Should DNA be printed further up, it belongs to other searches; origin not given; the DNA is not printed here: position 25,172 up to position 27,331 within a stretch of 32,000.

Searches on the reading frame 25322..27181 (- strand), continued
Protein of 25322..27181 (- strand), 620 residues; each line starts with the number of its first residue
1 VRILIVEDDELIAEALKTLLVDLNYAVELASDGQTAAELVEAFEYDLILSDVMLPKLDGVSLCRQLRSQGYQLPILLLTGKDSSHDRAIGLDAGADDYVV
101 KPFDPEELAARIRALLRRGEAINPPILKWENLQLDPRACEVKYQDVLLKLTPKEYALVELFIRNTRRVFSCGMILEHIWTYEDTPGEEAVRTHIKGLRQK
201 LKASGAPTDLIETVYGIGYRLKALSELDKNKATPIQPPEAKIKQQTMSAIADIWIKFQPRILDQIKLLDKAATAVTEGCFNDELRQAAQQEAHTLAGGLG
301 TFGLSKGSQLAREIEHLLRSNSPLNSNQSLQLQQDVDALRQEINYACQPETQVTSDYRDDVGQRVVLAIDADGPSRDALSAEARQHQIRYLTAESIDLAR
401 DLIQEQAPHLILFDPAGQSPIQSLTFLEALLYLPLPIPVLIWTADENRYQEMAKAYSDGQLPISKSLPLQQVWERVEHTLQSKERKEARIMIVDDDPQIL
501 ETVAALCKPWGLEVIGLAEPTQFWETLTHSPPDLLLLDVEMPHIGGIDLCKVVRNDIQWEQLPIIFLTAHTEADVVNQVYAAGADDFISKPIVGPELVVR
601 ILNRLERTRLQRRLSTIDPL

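Call 106: find_encoding_contigs(protein=P0115, flank=10000, max_places=1)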
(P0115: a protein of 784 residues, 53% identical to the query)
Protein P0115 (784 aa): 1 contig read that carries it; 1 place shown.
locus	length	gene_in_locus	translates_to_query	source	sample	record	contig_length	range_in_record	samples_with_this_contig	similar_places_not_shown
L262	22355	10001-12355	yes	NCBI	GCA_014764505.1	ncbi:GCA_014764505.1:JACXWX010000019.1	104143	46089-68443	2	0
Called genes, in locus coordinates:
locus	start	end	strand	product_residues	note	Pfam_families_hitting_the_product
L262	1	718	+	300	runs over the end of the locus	PF00528:BPD_transp_1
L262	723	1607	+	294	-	PF00528:BPD_transp_1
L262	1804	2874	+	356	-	PF00005:ABC_tran, PF17912:OB_MalK, PF08402:TOBE_2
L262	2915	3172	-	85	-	-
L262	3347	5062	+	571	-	PF13431:TPR_17 (faint), PF00515:TPR_1 (faint), PF07719:TPR_2 (faint), PF13181:TPR_8 (faint), PF14559:TPR_19 (faint), PF13424:TPR_12 (weak)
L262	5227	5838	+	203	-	PF01841:Transglut_core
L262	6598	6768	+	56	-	PF01471:PG_binding_1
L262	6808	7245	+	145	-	-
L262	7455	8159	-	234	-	PF02678:Pirin, PF17954:Pirin_C_2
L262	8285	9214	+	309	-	PF00126:HTH_1, PF03466:LysR_substrate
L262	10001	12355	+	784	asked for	PF00072:Response_reg, PF21695:GlnR_1st (faint), PF00486:Trans_reg_C, PF01627:Hpt, PF00072:Response_reg, PF00990:GGDEF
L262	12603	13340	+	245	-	PF00106:adh_short, PF08659:KR, PF23441:SDR (weak), PF01370:Epimerase (faint), PF13460:NAD_binding_10 (weak), PF13561:adh_short_C2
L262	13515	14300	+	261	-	PF00072:Response_reg, PF00486:Trans_reg_C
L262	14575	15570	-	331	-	PF00890:FAD_binding_2 (weak), PF01494:FAD_binding_3 (faint), PF07992:Pyr_redox_2, PF13738:Pyr_redox_3 (faint)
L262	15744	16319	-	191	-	PF00440:TetR_N, PF16925:TetR_C_13 (weak)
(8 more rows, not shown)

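Call 107: find_encoding_contigs(protein=P0096, flank=10000, max_places=1)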
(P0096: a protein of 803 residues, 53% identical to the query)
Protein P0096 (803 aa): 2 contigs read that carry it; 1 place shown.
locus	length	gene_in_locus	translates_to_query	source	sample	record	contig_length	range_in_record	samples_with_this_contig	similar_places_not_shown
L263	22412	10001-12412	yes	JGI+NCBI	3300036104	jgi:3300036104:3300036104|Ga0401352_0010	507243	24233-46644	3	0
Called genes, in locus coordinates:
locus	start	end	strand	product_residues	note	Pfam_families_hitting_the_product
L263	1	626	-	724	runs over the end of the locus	PF00805:Pentapeptide, PF13576:Pentapeptide_3 (faint), PF13599:Pentapeptide_4 (faint), PF00805:Pentapeptide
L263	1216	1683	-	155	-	PF04972:BON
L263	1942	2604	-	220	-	PF11181:YflT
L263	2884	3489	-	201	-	PF00578:AhpC-TSA, PF08534:Redoxin, PF10417:1-cysPrx_C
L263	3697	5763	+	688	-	PF12439:GDE_N, PF06202:GDE_C, PF12899:Glyco_hydro_100 (faint)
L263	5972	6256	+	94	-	PF02518:HATPase_c (weak)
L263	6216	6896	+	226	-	PF00072:Response_reg, PF00196:GerE, PF08281:Sigma70_r4_2 (weak)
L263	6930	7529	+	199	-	-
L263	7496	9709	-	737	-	PF00069:Pkinase, PF07714:PK_Tyr_Ser-Thr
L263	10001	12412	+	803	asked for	PF00072:Response_reg, PF21695:GlnR_1st (faint), PF00486:Trans_reg_C, PF01627:Hpt, PF00072:Response_reg, PF00990:GGDEF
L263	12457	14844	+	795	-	PF00989:PAS, PF08448:PAS_4, PF13426:PAS_9, PF08447:PAS_3, PF00989:PAS, PF13426:PAS_9, PF00512:HisKA, PF02518:HATPase_c, +2 more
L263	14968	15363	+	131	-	PF00072:Response_reg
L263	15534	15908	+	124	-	-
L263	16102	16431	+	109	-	PF00076:RRM_1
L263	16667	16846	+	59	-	PF01165:Ribosomal_S21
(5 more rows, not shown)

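Call 108: find_encoding_contigs(protein=P0074, flank=10000, max_places=1)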
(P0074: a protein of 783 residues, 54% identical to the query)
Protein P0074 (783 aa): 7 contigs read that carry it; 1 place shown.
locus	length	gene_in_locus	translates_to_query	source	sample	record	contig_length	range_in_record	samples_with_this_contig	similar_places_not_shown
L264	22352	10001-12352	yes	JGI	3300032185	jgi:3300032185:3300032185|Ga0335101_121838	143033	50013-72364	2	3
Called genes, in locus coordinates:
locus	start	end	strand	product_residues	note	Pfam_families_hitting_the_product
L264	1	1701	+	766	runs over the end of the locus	PF01590:GAF (weak), PF00989:PAS, PF08448:PAS_4, PF13426:PAS_9, PF08447:PAS_3, PF00990:GGDEF, PF00563:EAL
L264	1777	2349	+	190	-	PF04945:YHS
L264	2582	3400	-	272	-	PF00484:Pro_CA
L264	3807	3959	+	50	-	-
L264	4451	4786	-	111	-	-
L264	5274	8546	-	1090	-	PF14252:DUF4347, PF07610:DUF1573 (weak), PF22544:HYDIN_VesB_CFA65-like_Ig (weak)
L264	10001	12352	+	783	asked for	PF00072:Response_reg, PF00486:Trans_reg_C, PF01627:Hpt, PF00072:Response_reg, PF00990:GGDEF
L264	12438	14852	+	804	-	PF01590:GAF, PF00989:PAS, PF13188:PAS_8, PF13426:PAS_9, PF00989:PAS, PF13188:PAS_8 (weak), PF00512:HisKA, PF02518:HATPase_c, +4 more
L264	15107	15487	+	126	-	PF00072:Response_reg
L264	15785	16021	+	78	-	-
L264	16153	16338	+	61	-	-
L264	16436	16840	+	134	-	PF04273:BLH_phosphatase, PF22741:PTP-NADK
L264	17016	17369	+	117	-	-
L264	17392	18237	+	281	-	PF04055:Radical_SAM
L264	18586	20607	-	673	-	PF00072:Response_reg, PF01590:GAF, PF13185:GAF_2, PF00989:PAS, PF08448:PAS_4, PF13426:PAS_9, PF08447:PAS_3 (weak), PF00211:Guanylate_cyc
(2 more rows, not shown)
